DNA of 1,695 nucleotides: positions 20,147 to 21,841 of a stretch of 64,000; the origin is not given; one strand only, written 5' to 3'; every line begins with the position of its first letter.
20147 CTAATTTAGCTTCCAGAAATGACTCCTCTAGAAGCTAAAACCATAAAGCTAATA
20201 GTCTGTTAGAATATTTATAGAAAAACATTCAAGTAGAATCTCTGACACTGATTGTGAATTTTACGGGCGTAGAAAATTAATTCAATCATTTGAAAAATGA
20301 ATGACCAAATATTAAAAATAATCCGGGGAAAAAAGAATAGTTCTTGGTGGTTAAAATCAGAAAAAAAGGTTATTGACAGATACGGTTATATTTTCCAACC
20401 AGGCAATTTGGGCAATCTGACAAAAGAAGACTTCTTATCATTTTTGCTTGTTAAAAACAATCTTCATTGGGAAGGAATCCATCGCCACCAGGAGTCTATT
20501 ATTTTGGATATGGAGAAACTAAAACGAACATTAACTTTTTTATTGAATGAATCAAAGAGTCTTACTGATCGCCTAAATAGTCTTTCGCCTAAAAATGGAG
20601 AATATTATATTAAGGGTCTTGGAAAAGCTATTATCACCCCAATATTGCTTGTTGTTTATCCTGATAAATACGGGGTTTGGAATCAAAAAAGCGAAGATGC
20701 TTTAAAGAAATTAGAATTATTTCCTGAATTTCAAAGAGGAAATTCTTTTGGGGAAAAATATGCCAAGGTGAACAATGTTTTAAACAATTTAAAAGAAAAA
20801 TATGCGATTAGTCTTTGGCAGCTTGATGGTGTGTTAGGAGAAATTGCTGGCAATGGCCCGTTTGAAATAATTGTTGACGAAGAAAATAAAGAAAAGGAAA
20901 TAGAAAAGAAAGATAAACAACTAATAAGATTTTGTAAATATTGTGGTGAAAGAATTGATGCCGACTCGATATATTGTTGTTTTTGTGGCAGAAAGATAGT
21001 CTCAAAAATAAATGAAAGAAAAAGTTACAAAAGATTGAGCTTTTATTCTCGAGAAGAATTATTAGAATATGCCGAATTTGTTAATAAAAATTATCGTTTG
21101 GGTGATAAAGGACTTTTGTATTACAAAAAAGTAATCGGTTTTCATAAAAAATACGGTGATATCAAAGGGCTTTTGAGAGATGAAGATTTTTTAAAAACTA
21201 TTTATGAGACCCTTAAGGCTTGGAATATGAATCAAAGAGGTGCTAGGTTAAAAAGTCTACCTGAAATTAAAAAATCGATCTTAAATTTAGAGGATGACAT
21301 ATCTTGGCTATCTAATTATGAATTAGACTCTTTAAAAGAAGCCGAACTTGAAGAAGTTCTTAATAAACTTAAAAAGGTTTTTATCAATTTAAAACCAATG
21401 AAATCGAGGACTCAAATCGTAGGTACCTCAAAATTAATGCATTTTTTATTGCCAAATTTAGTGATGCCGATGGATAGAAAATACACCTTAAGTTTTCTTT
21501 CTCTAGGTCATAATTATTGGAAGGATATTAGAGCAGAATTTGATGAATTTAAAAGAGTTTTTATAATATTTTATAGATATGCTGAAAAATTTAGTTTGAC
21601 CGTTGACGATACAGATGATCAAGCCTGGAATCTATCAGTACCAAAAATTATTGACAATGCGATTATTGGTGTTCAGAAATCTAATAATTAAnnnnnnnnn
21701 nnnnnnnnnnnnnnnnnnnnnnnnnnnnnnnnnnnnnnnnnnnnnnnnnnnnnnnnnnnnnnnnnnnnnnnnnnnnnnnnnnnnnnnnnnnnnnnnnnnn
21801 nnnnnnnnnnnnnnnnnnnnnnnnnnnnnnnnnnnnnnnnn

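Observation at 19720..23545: tRNA-Gln-adjacent AT-rich island with a Zn-ribbon protein and a PD-(D/E)xK nuclease, punctuated by a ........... hairpin-repeat family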

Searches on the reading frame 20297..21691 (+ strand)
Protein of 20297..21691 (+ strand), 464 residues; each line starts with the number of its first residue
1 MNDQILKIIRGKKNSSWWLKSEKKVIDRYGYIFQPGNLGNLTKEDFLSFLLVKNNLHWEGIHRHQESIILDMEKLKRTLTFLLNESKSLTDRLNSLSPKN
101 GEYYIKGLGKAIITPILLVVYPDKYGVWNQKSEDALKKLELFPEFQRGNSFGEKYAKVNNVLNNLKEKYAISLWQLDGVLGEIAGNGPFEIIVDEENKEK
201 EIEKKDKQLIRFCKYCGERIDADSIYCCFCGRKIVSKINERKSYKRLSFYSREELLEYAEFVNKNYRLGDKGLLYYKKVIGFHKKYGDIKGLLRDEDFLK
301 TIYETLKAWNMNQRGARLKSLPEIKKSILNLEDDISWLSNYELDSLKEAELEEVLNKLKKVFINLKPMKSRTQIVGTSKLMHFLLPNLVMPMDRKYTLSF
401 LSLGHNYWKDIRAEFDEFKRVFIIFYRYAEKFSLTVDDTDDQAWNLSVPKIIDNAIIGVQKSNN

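Call 7: search_protein_families(library=pfam, proteins=[window:20297-21691:+], max_evalue=1)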
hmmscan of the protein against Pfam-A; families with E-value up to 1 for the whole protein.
window:20297-21691:+ (464 aa): 7 families
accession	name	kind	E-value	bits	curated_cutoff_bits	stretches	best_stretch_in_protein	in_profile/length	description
PF01601.21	CoV_S2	-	0.008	15.3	40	1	296-373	435-499/521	Coronavirus spike glycoprotein S2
PF17032.10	Zn_ribbon_15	-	0.011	17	28.9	1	206-231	51-73/73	zinc-ribbon family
PF12462.13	Helicase_IV_N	-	0.031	14.6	24.5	1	297-358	80-140/163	DNA helicase IV / RNA helicase N terminal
PF24615.2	Spectrin_Anc-1_2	-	0.043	14.5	28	1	312-370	37-95/105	Nuclear anchorage protein 1, spectrin repeat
PF13240.11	Zn_Ribbon_1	-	0.073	13.3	25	1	212-233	1-22/23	zinc-ribbon domain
PF08773.16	CathepsinC_exc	-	0.11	13.3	27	1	159-249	34-117/121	Cathepsin C exclusion domain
PF12773.13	DZR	-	0.19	12.4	27.3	1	213-234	1-22/45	Double zinc ribbon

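Call 8: search_protein_families(library=padloc, proteins=[window:20297-21691:+], max_evalue=1)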
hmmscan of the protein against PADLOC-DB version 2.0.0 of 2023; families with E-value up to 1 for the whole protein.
window:20297-21691:+ (464 aa): 1 family
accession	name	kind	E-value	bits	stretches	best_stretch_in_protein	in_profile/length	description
PDLC01736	TniQ_IF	-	0.058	10.6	1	203-246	151-197/400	TniQ_1_I-F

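Call 25: find_homologous_proteins(query=window:20297-21691:+)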
Query window:20297-21691:+ (464 aa): 89 proteins with E <= 0.001 among 8000 candidates.
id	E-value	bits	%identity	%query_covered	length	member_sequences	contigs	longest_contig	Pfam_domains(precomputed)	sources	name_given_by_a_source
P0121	0.0e+0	1026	98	100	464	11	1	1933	-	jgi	-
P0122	1.8e-270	915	87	100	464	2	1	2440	-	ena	-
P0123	4.4e-217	739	72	99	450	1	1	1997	-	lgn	-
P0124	6.2e-216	736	71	99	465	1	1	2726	-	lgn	-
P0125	2.5e-215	734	71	100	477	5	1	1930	-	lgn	-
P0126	5.7e-213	726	71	100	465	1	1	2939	-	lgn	-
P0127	2.7e-211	720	71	99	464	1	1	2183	PF13240.12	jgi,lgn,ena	-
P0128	8.8e-208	709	69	99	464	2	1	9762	-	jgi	-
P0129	6.3e-83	297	69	42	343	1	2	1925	PF01939.22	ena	-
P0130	3.1e-82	295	68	42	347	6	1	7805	PF01939.22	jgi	-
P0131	2.1e-81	292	67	43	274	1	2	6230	-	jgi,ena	-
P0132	2.8e-81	292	67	43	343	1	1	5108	PF01939.22,PF06250.18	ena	-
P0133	4.3e-81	291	68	42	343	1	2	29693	PF01939.22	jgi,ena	-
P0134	7.2e-80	287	65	43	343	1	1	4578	PF01939.22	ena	-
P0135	6.9e-79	284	66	42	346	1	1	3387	PF01939.22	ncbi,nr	ncbi:MAG: endonuclease NucS [bacterium]|nr:endonuclease NucS [bacterium]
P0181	6.5e-63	231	58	42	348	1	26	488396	PF01939.22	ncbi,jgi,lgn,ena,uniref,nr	ncbi:hypothetical protein A2715_05370 [Candidatus Woesebacteria bacterium RIFCSPHIGHO2_01_FULL_39_32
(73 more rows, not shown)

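Call 27: search_protein_families(library=ncbifam, proteins=[window:20297-21691:+, P0133, P0181], max_evalue=0.1)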
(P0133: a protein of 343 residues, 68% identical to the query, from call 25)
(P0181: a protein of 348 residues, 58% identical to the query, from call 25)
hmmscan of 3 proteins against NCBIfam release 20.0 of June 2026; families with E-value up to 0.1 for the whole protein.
window:20297-21691:+ (464 aa): 0 families

P0133 (343 aa): 2 families
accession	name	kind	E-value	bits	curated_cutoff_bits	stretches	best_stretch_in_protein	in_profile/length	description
NF003270.0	PRK04247.1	equivalog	2.7e-10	39.7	216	1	233-324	137-226/250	endonuclease NucS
NF002876.0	PRK03298.1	equivalog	1.4e-08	34.4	252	1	200-300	79-177/224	endonuclease NucS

P0181 (348 aa): 4 families
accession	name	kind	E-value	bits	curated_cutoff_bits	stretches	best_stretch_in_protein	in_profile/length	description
NF003270.0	PRK04247.1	equivalog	3.5e-09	36.1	216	1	245-323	145-221/250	endonuclease NucS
NF002876.0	PRK03298.1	equivalog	1.7e-07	30.8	252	1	200-311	84-183/224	endonuclease NucS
TIGR00372.1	cas4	equivalog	0.0015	18.4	65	1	250-332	61-143/180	CRISPR-associated protein Cas4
NF005888.0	PRK07849.1-3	equivalog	0.045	12.7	273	1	170-289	31-151/298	aminodeoxychorismate lyase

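Call 28: search_protein_families(library=pfam, proteins=[P0133, P0181, P0132], max_evalue=0.1)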
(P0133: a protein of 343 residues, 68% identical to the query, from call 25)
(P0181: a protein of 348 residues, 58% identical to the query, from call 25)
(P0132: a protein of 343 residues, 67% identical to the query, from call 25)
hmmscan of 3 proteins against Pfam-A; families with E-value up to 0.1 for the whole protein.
P0133 (343 aa): 2 families
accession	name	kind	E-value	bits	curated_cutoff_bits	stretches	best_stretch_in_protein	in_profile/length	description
PF01939.22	NucS_C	-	7.9e-09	36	24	1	235-325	11-99/124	Endonuclease NucS C-terminal domain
PF06250.17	YhcG_C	-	1.9e-05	25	32.5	1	215-334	19-141/157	YhcG PDDEXK nuclease domain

P0181 (348 aa): 2 families
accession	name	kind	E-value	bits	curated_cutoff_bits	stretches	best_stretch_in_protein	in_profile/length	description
PF01939.22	NucS_C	-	2.7e-09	37.5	24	1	239-315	12-85/124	Endonuclease NucS C-terminal domain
PF06250.17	YhcG_C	-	0.00026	21.3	32.5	1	220-339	21-142/157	YhcG PDDEXK nuclease domain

P0132 (343 aa): 2 families
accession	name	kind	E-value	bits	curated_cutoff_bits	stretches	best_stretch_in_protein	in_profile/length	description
PF01939.22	NucS_C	-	2.3e-10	41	24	1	235-324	11-98/124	Endonuclease NucS C-terminal domain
PF06250.17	YhcG_C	-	1.1e-06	29.1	32.5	1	216-336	20-143/157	YhcG PDDEXK nuclease domain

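Call 45: find_encoding_contigs(protein=P0128, flank=10000, max_places=3)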
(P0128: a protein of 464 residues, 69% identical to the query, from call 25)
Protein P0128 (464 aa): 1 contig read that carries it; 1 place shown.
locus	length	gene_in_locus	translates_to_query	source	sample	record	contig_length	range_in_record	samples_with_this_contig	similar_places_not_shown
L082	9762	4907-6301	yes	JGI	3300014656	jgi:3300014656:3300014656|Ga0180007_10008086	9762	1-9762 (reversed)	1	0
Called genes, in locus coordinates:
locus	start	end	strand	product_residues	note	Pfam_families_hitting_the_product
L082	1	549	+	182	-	?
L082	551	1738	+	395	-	PF14082:SduA_C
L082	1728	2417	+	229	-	-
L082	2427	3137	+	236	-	-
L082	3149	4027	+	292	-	-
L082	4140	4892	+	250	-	PF04480:DUF559, PF18741:MTES_1575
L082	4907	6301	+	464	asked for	-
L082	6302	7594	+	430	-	PF00089:Trypsin (weak), PF13365:Trypsin_2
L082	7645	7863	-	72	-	-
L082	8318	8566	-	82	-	PF01541:GIY-YIG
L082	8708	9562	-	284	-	PF00763:THF_DHG_CYH, PF02882:THF_DHG_CYH_C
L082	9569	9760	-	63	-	?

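Call 92: search_protein_families(library=padloc, proteins=[window:20297-21691:+, P0133], max_evalue=0.001)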
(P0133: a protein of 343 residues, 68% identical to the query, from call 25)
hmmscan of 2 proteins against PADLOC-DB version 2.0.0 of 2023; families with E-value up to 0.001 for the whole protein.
window:20297-21691:+ (464 aa): 0 families

P0133 (343 aa): 8 families
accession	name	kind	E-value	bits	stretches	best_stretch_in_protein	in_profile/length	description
PDLC04824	PDC-S02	-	1.2e-49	167.2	1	197-340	162-306/308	-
PDLC04799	PDC-S02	-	8.7e-46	154.4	1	206-340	171-306/308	-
PDLC04916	PDC-S11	-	3e-08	31.1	1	235-297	34-96/358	-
PDLC04915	PDC-S11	-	2.8e-05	21.6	1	247-296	48-99/379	-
PDLC04810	PDC-S02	-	4.2e-05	20.9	1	216-334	206-327/355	-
PDLC04813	PDC-S02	-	0.00011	20.2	1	215-313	23-122/175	-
PDLC04803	PDC-S02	-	0.00011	19.9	1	215-335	119-242/269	-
PDLC04831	PDC-S02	-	0.00063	17.3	1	257-336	233-316/346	-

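Call 97: search_solved_structures(query=A3, max_evalue=1)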
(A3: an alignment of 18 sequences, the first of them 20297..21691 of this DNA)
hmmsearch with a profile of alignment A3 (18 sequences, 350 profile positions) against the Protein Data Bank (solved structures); distinct sequences matched with E-value up to 1: 3.
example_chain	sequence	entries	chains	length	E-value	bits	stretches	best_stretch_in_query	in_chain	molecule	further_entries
3t97_C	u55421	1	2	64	0.049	16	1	51-96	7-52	Nuclear pore glycoprotein p62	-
5h1x_A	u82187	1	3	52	0.091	15.1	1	51-93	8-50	Nuclear pore glycoprotein p62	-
7tbl_k1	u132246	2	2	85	0.29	13.5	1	50-94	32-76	NUP62 CCS1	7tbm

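Call 102: predict_structure(alignment_id=A3)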
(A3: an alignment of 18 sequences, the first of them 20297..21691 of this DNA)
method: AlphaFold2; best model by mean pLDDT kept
length: 464 residues; sequences in the alignment: 18
mean_pLDDT: 64.7   pTM: 0.45
mean pLDDT of the five models: 64.7, 62.1, 61.7, 61.6, 60.8
residues with pLDDT >= 90: 62; 70-90: 160; 50-70: 89; < 50: 153
segments of 3 or more residues with pLDDT < 50: 53-64, 186-247, 262-271, 311-315, 372-384, 386-409, 439-464
pLDDT, mean of each block of 10 residues (from residue 1): 78 71 81 89 81 45 56 92 93 80 80 88 90 87 86 91 96 89 56 33 32 40 41 36 46 60 44 58 72 86 68 57 86 79 66 79 69 43 47 31 35 61 66 57 35 32 27
secondary structure, 60 per line:
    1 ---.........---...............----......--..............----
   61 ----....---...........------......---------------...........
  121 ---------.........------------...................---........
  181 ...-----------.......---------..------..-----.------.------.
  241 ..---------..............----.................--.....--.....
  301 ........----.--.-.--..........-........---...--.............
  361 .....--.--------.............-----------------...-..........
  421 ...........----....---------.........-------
elements in order: H4-12 H16-30 H35-40 H43-56 H65-68 H72-82 H89-94 H110-120 H130-138 H151-169 H173-183 H195-201 H252-265 H270-286 H289-293 H296-308 H321-330 H332-339 H348-365 H377-389 H411-431 H436-439 H449-457

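Call 106: fold_search(model_id=the predicted structure, library=pdb)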
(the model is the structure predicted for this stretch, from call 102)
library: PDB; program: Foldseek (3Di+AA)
matches with E <= 10: 57; with E <= 0.001: 0
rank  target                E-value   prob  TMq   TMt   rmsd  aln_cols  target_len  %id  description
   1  3knt_C                1.9e-02  1.00  0.23  0.45   7.5       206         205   20  Crystal structure of Methanocaldococcus jannaschii 8-oxoguanine glycosylase/lyase in complex with 15mer DNA containing (released 2010-02-02)
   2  3knt_D                2.3e-02  1.00  0.23  0.45   8.1       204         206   16  Crystal structure of Methanocaldococcus jannaschii 8-oxoguanine glycosylase/lyase in complex with 15mer DNA containing (released 2010-02-02)
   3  3knt_A                5.1e-02  1.00  0.23  0.44   8.4       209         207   18  Crystal structure of Methanocaldococcus jannaschii 8-oxoguanine glycosylase/lyase in complex with 15mer DNA containing (released 2010-02-02)
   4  3n0u_A                8.3e-02  1.00  0.25  0.48   7.4       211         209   17  Crystal structure of Tm1821, the 8-oxoguanine DNA glycosylase of Thermotoga maritima (released 2011-04-06)
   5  3n0u_C                1.1e-01  0.99  0.24  0.45   7.5       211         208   16  Crystal structure of Tm1821, the 8-oxoguanine DNA glycosylase of Thermotoga maritima (released 2011-04-06)
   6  3fhf                  1.9e-01  0.97  0.22  0.42   8.4       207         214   19  Crystal structure of Methanocaldococcus jannaschii 8-oxoguanine DNA glycosylase (MjOgg) (released 2009-05-19)
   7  3fhg                  2.7e-01  0.97  0.23  0.45   7.9       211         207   12  Crystal structure of Sulfolobus solfataricus 8-oxoguanine DNA glycosylase (SsOgg) (released 2009-05-19)
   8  8vx4_A                2.7e-01  0.69  0.15  0.21  11.4       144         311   16  Human OGG1 bound to a 35-bp DNA with an 8-oxoG in the middle (released 2024-10-09)
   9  6w0m_A                1.2e+00  0.47  0.15  0.21  10.9       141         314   16  Human 8-oxoguanine glycosylase crosslinked with oxoG lesion containing DNA (released 2020-09-23)
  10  2noh_A                1.3e+00  0.38  0.15  0.21  11.2       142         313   15  Structure of catalytically inactive Q315A human 8-oxoguanine glycosylase complexed to 8-oxoguanine DNA (released 2006-11-21)
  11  1n3c_A                1.5e+00  0.41  0.15  0.21  11.3       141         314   16  Structural and biochemical exploration of a critical amino acid in human 8-oxoguanine glycosylase (released 2003-03-04)
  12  2xhi_A                1.5e+00  0.33  0.15  0.21  11.0       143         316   15  Separation-of-function mutants unravel the dual reaction mode of human 8-oxoguanine DNA glycosylase (released 2011-01-26)
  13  3n5n_Y                1.7e+00  0.20  0.17  0.25  10.9       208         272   12  Crystal structure analysis of the catalytic domain and interdomain connector of human MutY homologue (released 2010-11-10)
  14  3n5n_X                1.7e+00  0.35  0.20  0.30  10.6       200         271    9  Crystal structure analysis of the catalytic domain and interdomain connector of human MutY homologue (released 2010-11-10)
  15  1kg4                  1.7e+00  0.33  0.20  0.34   7.6       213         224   13  Crystal structure of the K142A mutant of E. coli MutY (core fragment) (released 2002-11-26)
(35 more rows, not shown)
